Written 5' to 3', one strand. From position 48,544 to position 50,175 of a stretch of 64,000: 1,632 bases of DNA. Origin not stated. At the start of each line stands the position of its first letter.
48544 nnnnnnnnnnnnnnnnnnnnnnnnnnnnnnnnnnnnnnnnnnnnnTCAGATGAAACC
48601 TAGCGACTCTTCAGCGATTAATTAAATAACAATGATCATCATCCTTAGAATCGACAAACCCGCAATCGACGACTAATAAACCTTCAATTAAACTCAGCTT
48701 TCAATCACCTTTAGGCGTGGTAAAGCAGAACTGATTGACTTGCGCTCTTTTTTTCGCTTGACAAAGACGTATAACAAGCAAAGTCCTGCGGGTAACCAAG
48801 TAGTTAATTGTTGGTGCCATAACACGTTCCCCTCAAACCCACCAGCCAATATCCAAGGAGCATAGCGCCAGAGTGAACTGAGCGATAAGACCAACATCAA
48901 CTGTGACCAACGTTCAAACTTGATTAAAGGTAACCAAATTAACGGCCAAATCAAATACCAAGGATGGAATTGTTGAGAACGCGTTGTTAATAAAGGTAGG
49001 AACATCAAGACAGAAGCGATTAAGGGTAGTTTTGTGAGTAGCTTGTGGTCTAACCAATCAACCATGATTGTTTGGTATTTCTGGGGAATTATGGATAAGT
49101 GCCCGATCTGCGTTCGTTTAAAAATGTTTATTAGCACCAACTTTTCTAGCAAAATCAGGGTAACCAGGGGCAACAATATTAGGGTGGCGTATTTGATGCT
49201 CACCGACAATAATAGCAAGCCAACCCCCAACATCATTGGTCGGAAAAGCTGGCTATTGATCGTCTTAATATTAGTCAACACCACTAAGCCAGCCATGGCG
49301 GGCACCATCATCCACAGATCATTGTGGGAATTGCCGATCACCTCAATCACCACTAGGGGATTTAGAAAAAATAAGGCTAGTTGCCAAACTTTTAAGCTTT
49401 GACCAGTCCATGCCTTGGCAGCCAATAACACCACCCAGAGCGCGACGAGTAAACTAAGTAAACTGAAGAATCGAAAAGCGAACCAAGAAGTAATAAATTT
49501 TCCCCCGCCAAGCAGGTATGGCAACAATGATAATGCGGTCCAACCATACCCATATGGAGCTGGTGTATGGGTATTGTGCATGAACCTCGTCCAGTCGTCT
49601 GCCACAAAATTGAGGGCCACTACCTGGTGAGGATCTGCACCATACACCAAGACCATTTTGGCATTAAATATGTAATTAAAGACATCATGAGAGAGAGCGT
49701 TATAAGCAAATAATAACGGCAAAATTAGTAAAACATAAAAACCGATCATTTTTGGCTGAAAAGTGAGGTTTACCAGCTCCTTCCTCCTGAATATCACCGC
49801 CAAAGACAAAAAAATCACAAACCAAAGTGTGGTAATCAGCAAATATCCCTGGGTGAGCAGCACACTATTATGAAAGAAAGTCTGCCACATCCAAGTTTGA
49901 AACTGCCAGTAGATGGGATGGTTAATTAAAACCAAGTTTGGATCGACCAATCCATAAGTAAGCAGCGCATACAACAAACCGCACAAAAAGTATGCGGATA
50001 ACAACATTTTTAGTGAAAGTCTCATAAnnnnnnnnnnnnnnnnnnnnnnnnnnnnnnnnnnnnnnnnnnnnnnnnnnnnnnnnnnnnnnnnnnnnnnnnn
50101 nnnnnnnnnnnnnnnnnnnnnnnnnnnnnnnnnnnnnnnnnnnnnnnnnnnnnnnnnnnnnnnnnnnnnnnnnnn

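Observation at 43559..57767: Second glycan island with GT-C paralogs and the D-rhamnose pathway (gmd-rmd), ugd and a DD-carboxypeptidase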

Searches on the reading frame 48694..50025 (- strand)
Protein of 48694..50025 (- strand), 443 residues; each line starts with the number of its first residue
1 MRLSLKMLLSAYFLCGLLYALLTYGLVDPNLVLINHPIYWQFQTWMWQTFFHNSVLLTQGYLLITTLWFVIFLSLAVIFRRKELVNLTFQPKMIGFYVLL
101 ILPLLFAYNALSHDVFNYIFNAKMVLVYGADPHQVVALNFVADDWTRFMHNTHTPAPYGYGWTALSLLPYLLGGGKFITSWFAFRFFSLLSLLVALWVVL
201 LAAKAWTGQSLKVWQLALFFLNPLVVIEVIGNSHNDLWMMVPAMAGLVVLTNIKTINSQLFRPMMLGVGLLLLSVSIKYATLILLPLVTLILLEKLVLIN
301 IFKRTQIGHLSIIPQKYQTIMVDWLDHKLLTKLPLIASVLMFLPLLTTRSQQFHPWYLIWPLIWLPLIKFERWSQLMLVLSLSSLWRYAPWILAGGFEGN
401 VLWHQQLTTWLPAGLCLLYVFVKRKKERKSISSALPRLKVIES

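Call 3: search_protein_families(library=pfam, proteins=[window:48694-50025:-])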
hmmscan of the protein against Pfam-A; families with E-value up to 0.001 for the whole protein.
window:48694-50025:- (443 aa): 0 families

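Call 5: search_protein_families(library=ncbifam, proteins=[window:48694-50025:-], max_evalue=0.01)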
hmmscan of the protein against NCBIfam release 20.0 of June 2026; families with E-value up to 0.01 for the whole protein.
window:48694-50025:- (443 aa): 1 family
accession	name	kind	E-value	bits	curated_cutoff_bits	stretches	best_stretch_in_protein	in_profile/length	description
TIGR03459.1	crt_membr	equivalog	1.4e-12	47.3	439.4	1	65-319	48-291/470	alpha-(1->6)-mannopyranosyltransferase A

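Call 49: search_solved_structures(query=A3, max_evalue=1, show_alignments=1)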
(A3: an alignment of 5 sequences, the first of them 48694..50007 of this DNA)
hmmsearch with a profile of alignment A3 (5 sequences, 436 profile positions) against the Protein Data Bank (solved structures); distinct sequences matched with E-value up to 1: 1.
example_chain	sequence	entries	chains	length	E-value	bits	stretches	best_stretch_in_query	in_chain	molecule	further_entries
2nr9_A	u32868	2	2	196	0.47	12.6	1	6-120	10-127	Protein glpG homolog | Rhomboid protease glpG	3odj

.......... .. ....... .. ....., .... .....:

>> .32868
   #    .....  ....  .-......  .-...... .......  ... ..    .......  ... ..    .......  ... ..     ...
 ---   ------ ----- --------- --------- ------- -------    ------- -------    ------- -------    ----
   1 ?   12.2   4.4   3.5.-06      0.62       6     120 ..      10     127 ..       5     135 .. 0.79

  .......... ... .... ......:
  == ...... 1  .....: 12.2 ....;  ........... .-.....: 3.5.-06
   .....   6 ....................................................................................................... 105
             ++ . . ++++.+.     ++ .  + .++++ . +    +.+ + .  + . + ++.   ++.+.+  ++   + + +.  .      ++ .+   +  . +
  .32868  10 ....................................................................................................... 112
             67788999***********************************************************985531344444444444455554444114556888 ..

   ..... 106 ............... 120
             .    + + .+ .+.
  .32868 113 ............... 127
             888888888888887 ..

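Call 63: find_homologous_proteins(query=window:48694-50007:-, max_evalue=0.00001)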
Query window:48694-50007:- (437 aa): 734 proteins with E <= 0.00001 among 8000 candidates; the best 120 are listed.
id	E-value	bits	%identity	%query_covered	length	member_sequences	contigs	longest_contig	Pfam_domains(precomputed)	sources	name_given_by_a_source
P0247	1.8e-273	925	96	100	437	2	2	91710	PF26314.1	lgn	-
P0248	7.0e-191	653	66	98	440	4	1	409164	PF26314.1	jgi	-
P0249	3.4e-177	608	63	100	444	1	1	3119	PF26314.1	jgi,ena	-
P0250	1.4e-154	533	56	99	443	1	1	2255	PF26314.1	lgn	-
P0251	1.9e-123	431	51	97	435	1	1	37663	PF26314.1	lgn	-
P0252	1.1e-118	415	50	97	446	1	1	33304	PF26314.1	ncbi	-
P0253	1.9e-117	411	49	94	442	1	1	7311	PF26314.1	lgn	-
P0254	6.8e-115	403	51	90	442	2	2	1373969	PF26314.1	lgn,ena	-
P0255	3.6e-113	397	47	96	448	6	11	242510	PF26314.1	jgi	jgi:hypothetical protein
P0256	8.4e-113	396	47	95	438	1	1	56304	PF26314.1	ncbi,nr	ncbi:hypothetical protein KA082_00205 [Candidatus Woesebacteria bacterium]|nr:hypothetical protein [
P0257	1.7e-112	395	48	94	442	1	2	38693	PF26314.1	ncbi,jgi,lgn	jgi:hypothetical protein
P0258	2.1e-112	394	48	95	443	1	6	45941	PF26314.1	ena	-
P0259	1.0e-111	392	50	93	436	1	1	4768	PF26314.1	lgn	-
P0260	1.6e-111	392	49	93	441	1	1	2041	PF26314.1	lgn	-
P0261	2.0e-111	391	47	94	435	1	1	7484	PF26314.1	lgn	-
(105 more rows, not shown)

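Call 73: predict_structure(alignment_id=A4)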
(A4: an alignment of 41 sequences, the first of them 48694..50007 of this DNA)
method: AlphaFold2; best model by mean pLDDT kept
length: 437 residues; sequences in the alignment: 41
mean_pLDDT: 89.7   pTM: 0.89
mean pLDDT of the five models: 89.7, 89.3, 87.6, 87.3, 87.0
residues with pLDDT >= 90: 293; 70-90: 119; 50-70: 19; < 50: 6
segments of 3 or more residues with pLDDT < 50: 431-433, 435-437
pLDDT, mean of each block of 10 residues (from residue 1): 97 93 78 92 94 97 97 85 94 93 75 92 95 89 82 90 92 89 96 97 94 97 91 97 90 89 97 95 92 77 69 84 94 96 88 97 96 97 92 91 97 89 61 48
secondary structure, 60 per line:
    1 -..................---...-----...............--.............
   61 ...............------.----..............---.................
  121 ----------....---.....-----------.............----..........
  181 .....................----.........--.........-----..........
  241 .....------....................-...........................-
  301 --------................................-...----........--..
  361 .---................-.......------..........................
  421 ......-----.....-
elements in order: H2-19 H31-45 H48-75 H87-100 H104-120 H131-134 H138-142 H154-166 H171-201 H207-214 H217-225 H231-245 H252-271 H273-299 H309-340 H349-356 H365-380 H382-388 H395-426 H432-436

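Call 75: fold_search(model_id=the predicted structure, library=pdb)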
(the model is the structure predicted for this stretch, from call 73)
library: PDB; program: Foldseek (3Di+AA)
matches with E <= 10: 205; with E <= 0.001: 0
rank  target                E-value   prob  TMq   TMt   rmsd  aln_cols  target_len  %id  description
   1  9s6r_A                8.0e-02  0.99  0.35  0.39  14.8       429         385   11  Ternary cryo-EM structure of yeast ALG3 with Dol25-PP-GlcNAc2Man5, Dol25-P-Man, and Fab (released 2026-03-18)
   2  7xp6_R                2.9e-01  0.18  0.12  0.16  22.2       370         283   12  Cryo-EM structure of a class T GPCR in active state (released 2022-10-12)
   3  5f15                  3.0e-01  0.77  0.30  0.25  15.8       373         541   16  Crystal Structure of ArnT from Cupriavidus metallidurans bound to Undecaprenyl phosphate (released 2016-02-17)
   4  9qju_A                6.0e-01  0.08  0.13  0.12  27.1       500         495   12  Structure of the transmembrane domain of Ist2 in lipid nanodiscs (narrow state) (released 2025-09-03)
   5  8ont_A                7.4e-01  0.08  0.14  0.14  23.3       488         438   10  Structure of Setaria italica NRAT in complex with a nanobody (released 2023-04-12)
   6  7xp4_R                8.4e-01  0.11  0.11  0.15  22.6       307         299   11  Cryo-EM structure of a class T GPCR in apo state (released 2022-10-12)
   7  7cyg_B                9.1e-01  0.08  0.14  0.18  21.9       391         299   14  Crystal structure of a cysteine-pair mutant (Y113C-P190C) of a bacterial bile acid transporter before disulfide bond f (released 2021-01-13)
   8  6zkm_L                1.0e+00  0.07  0.14  0.11  27.3       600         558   13  Complex I inhibited by rotenone, open2 (released 2020-10-07)
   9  7fd8_A                1.2e+00  0.12  0.14  0.09  20.9       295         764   10  Thermostabilised full length human mGluR5-5M bound with L-quisqualic acid (released 2021-09-08)
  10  9jr2_R                1.2e+00  0.08  0.11  0.13  24.7       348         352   10  Cryo-EM structure of PTH-PTH1R-Gq (upright state) (released 2024-10-16)
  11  5cgd                  1.2e+00  0.06  0.11  0.12  28.2       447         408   10  Structure of the human class C GPCR metabotropic glutamate receptor 5 transmembrane domain in complex with the negative  (released 2015-08-12)
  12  9i5k_A                1.3e+00  0.38  0.25  0.23  10.7       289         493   13  Structure of the Chaetomium thermophilum Pmt4 homodimer (C2 symmetry) (released 2025-12-24)
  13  9i5l_A                1.3e+00  0.38  0.25  0.17  10.7       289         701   13  Structure of the Chaetomium thermophilum Pmt4 homodimer (C1 symmetry) (released 2025-12-24)
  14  6pt2_B                1.3e+00  0.05  0.10  0.12  26.4       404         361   11  Crystal structure of the active delta opioid receptor in complex with the peptide agonist KGCHM07 (released 2019-12-11)
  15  5xf1_A                1.3e+00  0.04  0.12  0.10  29.9       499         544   11  Structure of the Full-length glucagon class B G protein-coupled receptor (released 2017-05-24)
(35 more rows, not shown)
